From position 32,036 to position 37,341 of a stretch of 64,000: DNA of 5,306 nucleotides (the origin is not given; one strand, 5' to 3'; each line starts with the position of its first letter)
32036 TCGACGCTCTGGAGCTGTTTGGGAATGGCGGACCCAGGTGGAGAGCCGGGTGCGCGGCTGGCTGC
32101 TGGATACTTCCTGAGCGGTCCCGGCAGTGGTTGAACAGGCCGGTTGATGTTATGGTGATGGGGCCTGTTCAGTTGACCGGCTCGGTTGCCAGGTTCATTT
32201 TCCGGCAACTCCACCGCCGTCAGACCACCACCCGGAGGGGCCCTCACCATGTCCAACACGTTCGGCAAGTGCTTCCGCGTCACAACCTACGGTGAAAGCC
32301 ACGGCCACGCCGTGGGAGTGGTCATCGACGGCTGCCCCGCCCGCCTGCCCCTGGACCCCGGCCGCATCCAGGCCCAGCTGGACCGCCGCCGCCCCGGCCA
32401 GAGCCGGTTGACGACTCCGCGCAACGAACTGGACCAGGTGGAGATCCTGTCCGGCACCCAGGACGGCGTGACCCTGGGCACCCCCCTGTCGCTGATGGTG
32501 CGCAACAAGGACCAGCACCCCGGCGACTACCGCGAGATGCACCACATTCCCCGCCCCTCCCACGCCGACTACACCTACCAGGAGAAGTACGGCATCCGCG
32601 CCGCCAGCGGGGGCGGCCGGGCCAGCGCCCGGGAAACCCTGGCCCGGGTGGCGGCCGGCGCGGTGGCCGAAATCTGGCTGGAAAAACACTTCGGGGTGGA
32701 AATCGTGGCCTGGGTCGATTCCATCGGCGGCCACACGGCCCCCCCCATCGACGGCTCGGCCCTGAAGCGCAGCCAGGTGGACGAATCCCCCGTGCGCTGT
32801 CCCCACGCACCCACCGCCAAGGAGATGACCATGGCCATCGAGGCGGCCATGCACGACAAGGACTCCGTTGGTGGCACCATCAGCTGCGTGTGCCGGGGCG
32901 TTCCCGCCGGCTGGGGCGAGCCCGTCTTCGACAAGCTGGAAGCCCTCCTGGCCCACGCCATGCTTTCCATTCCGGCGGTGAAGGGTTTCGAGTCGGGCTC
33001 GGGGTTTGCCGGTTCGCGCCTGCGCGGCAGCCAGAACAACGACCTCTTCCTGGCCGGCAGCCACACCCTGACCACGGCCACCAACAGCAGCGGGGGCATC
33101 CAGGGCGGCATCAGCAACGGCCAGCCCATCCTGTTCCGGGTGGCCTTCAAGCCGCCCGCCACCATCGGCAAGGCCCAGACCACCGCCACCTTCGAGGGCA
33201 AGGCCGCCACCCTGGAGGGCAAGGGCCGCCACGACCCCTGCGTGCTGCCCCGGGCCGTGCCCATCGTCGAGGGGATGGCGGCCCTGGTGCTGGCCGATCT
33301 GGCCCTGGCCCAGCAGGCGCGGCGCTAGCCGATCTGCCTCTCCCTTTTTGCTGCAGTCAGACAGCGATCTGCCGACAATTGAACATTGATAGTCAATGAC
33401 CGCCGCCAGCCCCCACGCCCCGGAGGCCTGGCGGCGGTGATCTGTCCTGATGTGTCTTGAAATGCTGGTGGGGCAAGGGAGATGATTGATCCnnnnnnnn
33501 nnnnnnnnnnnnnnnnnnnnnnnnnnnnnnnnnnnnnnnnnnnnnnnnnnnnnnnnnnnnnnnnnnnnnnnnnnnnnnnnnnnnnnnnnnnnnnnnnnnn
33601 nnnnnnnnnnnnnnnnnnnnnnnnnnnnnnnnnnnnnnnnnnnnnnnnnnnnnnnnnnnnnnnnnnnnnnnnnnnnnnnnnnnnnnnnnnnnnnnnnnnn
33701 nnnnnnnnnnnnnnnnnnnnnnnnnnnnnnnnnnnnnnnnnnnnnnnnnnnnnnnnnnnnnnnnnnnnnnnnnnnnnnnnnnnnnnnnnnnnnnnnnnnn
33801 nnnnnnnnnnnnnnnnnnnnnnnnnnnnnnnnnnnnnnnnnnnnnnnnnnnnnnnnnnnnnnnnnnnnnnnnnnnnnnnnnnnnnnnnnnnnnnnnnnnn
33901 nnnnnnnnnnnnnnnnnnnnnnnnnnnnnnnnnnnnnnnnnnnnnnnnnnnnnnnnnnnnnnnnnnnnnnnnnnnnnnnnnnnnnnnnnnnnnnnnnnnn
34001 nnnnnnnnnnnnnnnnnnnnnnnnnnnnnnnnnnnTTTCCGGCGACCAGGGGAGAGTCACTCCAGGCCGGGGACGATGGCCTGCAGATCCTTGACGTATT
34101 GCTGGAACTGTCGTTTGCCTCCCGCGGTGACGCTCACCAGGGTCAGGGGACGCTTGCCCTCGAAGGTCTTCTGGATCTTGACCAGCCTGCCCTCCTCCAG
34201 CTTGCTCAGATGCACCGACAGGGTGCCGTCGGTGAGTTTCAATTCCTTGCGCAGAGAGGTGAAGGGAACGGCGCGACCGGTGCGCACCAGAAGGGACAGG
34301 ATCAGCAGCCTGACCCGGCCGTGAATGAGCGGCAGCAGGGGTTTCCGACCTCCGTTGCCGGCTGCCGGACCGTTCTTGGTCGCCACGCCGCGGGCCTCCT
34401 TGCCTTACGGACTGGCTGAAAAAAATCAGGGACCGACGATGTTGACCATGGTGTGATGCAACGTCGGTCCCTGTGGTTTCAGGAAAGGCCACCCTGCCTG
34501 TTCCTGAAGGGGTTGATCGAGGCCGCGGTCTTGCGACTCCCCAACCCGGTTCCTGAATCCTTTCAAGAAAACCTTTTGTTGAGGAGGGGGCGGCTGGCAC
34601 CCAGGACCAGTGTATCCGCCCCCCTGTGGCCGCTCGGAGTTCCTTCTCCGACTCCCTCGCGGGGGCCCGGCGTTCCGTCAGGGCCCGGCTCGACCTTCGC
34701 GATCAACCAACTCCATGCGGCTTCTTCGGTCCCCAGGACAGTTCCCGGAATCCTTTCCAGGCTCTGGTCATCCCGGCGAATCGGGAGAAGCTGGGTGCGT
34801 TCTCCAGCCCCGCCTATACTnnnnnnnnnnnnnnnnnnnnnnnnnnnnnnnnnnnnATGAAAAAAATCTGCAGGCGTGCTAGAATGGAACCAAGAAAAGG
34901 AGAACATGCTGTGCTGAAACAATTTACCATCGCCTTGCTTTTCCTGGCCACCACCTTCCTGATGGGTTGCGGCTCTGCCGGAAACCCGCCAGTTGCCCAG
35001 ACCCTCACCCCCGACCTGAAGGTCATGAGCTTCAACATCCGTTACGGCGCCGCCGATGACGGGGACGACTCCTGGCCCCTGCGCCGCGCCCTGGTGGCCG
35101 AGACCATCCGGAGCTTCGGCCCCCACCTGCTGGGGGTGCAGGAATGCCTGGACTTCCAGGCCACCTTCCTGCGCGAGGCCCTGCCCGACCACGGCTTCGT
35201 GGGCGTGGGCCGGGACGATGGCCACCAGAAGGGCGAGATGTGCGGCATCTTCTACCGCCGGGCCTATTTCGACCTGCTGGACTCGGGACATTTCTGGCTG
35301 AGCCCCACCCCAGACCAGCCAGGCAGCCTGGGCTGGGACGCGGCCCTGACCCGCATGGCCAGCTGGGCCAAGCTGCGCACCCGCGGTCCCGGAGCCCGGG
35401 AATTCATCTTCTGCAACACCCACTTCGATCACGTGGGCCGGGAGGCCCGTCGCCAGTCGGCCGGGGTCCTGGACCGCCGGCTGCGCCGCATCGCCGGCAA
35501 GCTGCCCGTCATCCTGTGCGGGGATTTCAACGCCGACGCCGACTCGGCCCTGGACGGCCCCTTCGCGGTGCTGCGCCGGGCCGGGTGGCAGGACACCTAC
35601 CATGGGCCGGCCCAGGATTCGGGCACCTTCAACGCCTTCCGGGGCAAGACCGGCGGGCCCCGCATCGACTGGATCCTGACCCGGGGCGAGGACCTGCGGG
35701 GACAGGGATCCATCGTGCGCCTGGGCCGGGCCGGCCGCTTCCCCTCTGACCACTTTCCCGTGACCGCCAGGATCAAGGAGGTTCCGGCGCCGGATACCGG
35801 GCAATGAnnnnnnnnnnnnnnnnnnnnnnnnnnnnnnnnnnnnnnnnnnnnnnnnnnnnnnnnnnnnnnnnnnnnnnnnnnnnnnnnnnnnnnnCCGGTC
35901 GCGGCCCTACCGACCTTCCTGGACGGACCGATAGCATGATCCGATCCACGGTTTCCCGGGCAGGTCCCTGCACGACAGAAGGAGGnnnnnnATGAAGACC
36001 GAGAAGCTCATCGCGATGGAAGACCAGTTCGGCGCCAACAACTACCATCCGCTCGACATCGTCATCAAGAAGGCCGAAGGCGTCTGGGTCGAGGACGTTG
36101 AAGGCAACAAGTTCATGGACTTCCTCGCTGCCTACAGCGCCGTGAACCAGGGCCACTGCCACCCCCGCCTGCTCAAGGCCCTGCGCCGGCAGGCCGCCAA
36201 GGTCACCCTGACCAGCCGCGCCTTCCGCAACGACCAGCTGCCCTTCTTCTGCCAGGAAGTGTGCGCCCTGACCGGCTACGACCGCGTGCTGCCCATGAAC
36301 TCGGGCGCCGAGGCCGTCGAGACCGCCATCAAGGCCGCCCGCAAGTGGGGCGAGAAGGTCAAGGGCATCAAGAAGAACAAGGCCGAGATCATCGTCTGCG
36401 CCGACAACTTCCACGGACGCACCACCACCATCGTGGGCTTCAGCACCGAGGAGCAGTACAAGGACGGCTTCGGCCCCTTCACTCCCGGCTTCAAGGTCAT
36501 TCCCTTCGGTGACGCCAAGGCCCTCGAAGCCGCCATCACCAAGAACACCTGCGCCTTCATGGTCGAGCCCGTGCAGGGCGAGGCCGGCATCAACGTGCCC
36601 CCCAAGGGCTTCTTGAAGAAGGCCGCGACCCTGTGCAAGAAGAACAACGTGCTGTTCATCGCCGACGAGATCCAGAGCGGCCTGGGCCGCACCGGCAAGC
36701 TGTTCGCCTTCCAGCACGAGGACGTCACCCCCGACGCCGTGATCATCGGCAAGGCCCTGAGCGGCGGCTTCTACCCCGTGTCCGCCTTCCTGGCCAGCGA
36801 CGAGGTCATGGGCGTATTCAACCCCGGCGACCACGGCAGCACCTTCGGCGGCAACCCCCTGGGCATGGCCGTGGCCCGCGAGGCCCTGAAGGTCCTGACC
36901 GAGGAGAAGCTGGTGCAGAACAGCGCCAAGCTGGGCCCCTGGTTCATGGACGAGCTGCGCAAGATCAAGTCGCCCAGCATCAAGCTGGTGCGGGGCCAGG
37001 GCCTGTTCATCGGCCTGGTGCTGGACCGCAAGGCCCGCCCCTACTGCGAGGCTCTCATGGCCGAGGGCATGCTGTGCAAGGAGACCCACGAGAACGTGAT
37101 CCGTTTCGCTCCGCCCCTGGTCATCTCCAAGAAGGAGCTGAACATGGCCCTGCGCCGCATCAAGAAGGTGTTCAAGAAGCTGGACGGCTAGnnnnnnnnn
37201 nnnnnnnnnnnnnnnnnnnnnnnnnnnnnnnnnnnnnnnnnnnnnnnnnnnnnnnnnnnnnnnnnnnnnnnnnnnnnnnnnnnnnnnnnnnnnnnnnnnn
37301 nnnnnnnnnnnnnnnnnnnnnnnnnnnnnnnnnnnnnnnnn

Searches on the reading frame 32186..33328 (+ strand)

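Call 103: search_protein_families(library=pfam, proteins=[window:32186-33328:+], max_evalue=0.001)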
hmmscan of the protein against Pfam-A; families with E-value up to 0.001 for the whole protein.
window:32186-33328:+ (380 aa): 1 family
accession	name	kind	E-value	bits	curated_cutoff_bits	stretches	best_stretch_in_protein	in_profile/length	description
PF01264.26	Chorismate_synt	-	1.6e-135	451.5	27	1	30-374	1-327/327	Chorismate synthase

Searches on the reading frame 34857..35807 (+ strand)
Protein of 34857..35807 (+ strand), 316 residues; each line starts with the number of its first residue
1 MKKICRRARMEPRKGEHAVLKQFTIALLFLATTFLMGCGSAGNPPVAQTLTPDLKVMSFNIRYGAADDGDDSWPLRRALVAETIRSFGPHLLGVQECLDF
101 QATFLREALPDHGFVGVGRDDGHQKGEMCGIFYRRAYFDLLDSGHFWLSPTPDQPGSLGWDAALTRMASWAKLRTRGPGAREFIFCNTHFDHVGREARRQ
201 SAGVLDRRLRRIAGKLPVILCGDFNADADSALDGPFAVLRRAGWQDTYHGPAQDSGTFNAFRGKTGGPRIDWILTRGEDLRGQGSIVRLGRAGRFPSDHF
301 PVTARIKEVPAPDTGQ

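Call 103: search_protein_families(library=pfam, proteins=[window:34857-35807:+], max_evalue=0.001)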
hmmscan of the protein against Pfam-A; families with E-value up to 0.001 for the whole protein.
window:34857-35807:+ (316 aa): 1 family
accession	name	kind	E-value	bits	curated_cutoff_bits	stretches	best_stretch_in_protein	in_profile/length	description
PF03372.29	Exo_endo_phos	-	3.2e-17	63.5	24.5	1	57-299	1-225/225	Endonuclease/Exonuclease/phosphatase family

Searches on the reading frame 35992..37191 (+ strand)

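Call 103: search_protein_families(library=pfam, proteins=[window:35992-37191:+], max_evalue=0.001)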
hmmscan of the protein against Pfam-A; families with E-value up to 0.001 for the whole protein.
window:35992-37191:+ (399 aa): 1 family
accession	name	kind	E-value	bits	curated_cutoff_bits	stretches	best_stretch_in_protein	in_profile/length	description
PF00202.27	Aminotran_3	-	9e-130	433.4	30.5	1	15-393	3-402/403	Aminotransferase class-III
